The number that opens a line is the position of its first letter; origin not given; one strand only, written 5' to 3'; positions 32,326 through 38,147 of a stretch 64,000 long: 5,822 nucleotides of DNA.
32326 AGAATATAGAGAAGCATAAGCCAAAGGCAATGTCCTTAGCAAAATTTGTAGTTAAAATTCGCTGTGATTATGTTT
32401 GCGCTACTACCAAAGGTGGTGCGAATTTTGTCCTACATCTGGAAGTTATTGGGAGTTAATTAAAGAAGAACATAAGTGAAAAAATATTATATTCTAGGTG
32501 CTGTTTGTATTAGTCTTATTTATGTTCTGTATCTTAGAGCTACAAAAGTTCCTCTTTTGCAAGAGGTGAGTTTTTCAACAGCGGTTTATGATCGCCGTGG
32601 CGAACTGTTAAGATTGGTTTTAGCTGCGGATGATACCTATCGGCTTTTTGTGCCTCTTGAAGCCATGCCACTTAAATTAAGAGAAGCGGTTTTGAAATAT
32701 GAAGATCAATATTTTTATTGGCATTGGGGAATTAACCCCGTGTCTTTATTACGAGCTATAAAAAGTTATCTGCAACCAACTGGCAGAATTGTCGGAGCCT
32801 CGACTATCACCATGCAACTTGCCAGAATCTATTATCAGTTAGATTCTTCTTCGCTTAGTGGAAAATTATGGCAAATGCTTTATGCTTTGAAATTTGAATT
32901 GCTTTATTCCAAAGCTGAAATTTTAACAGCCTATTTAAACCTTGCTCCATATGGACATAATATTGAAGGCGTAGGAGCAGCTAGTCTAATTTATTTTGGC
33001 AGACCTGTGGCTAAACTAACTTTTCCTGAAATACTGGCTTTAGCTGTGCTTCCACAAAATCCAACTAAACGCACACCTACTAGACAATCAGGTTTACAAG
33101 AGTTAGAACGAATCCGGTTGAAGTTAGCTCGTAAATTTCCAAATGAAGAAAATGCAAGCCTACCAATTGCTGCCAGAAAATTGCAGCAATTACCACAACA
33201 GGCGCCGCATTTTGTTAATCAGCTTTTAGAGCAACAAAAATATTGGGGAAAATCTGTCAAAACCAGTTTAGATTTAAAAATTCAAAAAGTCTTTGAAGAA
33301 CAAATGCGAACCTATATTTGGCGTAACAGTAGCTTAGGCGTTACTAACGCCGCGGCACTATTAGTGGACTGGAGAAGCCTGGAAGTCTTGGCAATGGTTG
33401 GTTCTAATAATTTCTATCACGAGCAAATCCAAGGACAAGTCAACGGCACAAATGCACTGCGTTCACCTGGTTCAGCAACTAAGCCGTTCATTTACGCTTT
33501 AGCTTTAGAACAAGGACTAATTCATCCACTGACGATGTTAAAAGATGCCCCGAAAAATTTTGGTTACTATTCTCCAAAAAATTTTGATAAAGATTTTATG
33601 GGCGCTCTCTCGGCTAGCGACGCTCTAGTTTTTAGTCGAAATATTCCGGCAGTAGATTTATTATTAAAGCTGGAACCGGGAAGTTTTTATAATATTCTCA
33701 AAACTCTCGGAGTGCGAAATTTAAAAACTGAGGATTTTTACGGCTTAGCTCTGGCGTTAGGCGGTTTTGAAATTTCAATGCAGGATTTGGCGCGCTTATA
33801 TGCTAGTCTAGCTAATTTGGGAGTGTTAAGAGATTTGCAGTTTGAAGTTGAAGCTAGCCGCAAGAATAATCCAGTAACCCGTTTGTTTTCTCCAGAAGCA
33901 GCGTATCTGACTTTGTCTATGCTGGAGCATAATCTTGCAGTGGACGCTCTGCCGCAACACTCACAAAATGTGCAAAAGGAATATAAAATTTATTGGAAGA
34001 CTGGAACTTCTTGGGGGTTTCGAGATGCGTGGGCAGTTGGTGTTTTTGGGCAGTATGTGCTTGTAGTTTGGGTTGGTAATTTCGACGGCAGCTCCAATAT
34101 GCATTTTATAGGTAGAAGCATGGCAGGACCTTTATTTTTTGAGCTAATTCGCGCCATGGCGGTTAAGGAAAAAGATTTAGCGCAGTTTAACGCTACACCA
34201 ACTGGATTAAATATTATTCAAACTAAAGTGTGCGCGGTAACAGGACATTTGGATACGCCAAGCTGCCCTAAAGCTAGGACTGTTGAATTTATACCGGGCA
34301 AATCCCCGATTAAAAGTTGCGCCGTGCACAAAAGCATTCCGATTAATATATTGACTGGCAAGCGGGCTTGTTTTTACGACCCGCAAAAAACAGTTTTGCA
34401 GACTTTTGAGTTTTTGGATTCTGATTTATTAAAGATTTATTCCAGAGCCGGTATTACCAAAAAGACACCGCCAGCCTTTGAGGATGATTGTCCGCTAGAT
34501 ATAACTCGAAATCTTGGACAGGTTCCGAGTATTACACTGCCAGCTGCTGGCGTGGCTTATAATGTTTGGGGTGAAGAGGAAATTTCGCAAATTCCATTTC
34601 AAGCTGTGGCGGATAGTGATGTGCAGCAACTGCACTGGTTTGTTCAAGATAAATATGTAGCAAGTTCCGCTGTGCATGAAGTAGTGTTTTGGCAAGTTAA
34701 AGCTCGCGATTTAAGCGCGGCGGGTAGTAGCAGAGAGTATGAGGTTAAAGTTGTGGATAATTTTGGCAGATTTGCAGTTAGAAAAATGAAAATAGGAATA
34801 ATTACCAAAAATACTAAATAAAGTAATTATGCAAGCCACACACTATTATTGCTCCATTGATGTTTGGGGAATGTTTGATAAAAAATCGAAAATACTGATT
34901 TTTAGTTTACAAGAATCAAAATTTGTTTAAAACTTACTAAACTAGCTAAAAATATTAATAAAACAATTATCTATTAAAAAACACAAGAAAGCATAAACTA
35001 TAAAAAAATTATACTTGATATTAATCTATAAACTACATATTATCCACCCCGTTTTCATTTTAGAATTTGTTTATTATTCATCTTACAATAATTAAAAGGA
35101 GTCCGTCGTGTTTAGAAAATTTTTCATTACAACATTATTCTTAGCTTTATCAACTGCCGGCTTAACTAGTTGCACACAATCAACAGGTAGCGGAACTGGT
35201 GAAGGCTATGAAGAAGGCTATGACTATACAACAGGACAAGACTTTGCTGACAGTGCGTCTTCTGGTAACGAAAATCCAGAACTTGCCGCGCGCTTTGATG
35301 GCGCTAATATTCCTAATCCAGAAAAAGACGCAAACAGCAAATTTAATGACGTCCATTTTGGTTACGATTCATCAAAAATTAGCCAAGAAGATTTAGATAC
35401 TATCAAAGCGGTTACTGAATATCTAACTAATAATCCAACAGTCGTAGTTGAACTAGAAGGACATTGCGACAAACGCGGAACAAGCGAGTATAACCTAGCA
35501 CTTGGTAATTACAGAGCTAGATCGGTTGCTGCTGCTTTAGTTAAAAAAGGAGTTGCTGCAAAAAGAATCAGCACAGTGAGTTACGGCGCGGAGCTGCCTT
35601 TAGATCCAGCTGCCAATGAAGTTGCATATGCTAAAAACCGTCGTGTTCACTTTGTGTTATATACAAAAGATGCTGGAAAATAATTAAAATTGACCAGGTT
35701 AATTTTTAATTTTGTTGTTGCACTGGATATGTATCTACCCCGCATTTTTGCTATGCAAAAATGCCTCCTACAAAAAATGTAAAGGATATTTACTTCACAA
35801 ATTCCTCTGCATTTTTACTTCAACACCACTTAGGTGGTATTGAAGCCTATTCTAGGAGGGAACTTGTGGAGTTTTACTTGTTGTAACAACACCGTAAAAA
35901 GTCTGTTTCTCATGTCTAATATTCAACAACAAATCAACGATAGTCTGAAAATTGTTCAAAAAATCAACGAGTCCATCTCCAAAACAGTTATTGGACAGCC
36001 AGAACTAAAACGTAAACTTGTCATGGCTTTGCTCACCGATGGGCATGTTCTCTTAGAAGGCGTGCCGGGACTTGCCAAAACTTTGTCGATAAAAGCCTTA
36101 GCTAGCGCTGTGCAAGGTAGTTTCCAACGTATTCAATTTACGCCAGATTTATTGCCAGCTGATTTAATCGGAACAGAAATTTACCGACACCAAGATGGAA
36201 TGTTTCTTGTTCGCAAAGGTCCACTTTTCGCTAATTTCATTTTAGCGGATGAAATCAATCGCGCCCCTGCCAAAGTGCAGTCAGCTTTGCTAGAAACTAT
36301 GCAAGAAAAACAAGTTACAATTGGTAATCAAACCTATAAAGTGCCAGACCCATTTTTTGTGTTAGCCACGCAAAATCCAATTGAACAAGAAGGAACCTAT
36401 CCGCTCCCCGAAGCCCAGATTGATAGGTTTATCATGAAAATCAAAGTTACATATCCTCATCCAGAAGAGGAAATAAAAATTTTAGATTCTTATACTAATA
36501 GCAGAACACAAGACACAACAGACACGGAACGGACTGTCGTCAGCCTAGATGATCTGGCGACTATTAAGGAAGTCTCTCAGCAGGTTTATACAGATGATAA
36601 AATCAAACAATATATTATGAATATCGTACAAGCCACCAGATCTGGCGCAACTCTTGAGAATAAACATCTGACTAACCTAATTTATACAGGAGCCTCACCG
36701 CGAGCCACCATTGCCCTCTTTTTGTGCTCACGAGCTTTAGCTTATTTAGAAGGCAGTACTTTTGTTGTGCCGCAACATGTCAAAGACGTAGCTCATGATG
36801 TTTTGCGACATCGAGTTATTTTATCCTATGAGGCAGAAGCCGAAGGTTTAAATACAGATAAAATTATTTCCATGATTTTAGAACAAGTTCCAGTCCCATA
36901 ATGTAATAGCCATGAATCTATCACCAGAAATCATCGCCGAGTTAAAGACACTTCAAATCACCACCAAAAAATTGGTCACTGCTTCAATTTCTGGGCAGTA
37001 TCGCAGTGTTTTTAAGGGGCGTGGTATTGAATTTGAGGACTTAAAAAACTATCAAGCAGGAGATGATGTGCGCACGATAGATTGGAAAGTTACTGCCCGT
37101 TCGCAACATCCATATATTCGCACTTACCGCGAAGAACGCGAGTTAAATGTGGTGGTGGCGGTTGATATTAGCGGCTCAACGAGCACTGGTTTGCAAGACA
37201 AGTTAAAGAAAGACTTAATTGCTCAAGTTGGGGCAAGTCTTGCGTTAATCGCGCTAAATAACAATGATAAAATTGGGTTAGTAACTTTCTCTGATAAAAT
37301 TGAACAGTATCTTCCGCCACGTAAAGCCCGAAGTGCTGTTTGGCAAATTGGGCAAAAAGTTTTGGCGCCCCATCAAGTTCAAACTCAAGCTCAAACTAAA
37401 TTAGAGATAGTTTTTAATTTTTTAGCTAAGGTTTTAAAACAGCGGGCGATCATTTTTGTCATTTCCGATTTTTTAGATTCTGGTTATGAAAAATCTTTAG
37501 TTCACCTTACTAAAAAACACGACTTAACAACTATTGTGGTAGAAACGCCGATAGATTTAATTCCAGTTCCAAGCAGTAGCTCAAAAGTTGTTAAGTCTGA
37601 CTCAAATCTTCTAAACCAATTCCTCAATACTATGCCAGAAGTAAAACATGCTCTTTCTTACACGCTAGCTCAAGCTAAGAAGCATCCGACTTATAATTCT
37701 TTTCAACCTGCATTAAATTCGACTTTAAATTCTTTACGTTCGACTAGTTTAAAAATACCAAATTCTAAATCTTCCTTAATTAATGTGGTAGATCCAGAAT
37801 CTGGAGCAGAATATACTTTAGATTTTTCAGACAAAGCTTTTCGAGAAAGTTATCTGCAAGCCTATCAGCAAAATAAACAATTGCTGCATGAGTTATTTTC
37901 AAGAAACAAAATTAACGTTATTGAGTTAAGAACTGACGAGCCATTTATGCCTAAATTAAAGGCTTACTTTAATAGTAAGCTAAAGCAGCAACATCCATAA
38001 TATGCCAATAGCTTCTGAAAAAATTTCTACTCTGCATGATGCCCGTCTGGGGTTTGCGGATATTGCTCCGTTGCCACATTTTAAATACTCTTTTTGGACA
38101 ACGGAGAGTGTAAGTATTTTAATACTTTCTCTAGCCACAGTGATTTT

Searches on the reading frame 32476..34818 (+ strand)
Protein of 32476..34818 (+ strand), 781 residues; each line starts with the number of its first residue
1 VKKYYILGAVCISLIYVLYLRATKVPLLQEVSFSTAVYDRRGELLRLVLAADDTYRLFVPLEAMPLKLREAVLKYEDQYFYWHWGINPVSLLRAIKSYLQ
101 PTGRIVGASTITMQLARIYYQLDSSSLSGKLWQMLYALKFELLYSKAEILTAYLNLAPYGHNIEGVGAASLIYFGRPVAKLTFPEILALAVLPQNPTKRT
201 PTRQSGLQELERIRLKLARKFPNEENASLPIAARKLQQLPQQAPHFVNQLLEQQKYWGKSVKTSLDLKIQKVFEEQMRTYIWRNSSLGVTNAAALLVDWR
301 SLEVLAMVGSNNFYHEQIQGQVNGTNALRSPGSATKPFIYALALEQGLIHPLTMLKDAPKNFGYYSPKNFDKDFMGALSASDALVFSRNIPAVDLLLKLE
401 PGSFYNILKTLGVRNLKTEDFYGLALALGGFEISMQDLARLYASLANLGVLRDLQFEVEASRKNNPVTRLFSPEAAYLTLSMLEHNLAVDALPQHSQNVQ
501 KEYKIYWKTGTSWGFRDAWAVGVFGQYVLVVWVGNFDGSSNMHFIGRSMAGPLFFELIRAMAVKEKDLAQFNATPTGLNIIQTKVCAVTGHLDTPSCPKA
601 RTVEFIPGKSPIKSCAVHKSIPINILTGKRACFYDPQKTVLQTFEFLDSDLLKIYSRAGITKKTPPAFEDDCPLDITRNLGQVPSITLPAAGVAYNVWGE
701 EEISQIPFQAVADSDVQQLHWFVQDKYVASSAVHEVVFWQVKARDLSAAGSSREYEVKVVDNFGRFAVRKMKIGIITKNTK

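Call 19: search_protein_families(library=pfam, proteins=[window:32476-34818:+], max_evalue=0.0001)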
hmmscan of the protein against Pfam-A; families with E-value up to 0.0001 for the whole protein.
window:32476-34818:+ (781 aa): 3 families
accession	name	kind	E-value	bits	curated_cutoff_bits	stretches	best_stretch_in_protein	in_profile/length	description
PF00912.28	Transgly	-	7.1e-45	153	27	1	52-205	10-163/178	Transglycosylase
PF00905.27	Transpeptidase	-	7.4e-19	68.5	22.1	1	293-513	2-243/299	Penicillin binding protein transpeptidase domain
PF06832.18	BiPBP_C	-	2.6e-06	27.7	26.8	1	678-767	6-86/90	Penicillin-Binding Protein C-terminus Family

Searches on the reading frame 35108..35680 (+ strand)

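Call 19: search_protein_families(library=pfam, proteins=[window:35108-35680:+], max_evalue=0.0001)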
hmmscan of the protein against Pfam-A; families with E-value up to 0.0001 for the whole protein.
window:35108-35680:+ (191 aa): 1 family
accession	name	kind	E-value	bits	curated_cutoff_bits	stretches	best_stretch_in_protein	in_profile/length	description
PF00691.25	OmpA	-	4.1e-20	72.4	27.2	1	84-178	2-98/98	OmpA family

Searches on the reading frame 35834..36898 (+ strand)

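Call 20: search_protein_families(library=pfam, proteins=[window:35834-36898:+], max_evalue=0.0001)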
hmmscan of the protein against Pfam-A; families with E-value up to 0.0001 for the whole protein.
window:35834-36898:+ (355 aa): 6 families
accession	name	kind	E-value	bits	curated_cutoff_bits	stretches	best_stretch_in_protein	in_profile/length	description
PF07726.17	AAA_3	-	2.8e-64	215.3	27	1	71-201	1-131/131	ATPase family associated with various cellular activities (AAA)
PF17863.7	AAA_lid_2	-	6.5e-19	67.9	22.7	1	283-346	9-72/74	AAA lid domain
PF20030.5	bpMoxR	-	1.1e-15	57.8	27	1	41-243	3-202/205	MoxR domain in the MoxR-vWA-beta-propeller ternary systems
PF07728.20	AAA_5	-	7.8e-13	49.1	22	1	71-199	1-139/139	AAA domain (dynein-related subfamily)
PF00158.32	Sigma54_activat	-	7.9e-06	26.1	20.2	1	60-185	13-147/168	Sigma-54 interaction domain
PF00493.29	MCM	-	3e-05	23.7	23.3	1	26-184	14-175/224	MCM P-loop domain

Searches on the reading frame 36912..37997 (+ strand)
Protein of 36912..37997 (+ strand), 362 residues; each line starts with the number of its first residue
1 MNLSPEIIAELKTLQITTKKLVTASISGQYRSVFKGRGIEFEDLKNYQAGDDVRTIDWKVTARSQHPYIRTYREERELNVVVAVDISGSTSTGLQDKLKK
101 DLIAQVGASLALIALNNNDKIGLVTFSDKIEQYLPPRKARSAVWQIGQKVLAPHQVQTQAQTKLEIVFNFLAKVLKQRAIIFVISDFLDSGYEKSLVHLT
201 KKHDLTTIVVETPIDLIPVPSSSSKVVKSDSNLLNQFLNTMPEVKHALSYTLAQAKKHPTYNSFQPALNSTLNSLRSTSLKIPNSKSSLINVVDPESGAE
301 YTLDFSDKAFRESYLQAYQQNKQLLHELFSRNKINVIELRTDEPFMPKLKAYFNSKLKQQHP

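Call 20: search_protein_families(library=pfam, proteins=[window:36912-37997:+], max_evalue=0.0001)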
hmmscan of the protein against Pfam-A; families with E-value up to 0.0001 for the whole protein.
window:36912-37997:+ (362 aa): 3 families
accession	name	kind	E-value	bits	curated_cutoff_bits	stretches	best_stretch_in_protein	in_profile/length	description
PF01882.25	DUF58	-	1.4e-51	175.3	23.4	1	44-215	2-173/216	Protein of unknown function DUF58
PF13519.12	VWA_2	-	1.7e-11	45.1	27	1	80-187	1-106/107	von Willebrand factor type A domain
PF05762.20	VWA_CoxE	-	3.2e-05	23.9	26.4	0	66-199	45-171/222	VWA domain containing CoxE-like protein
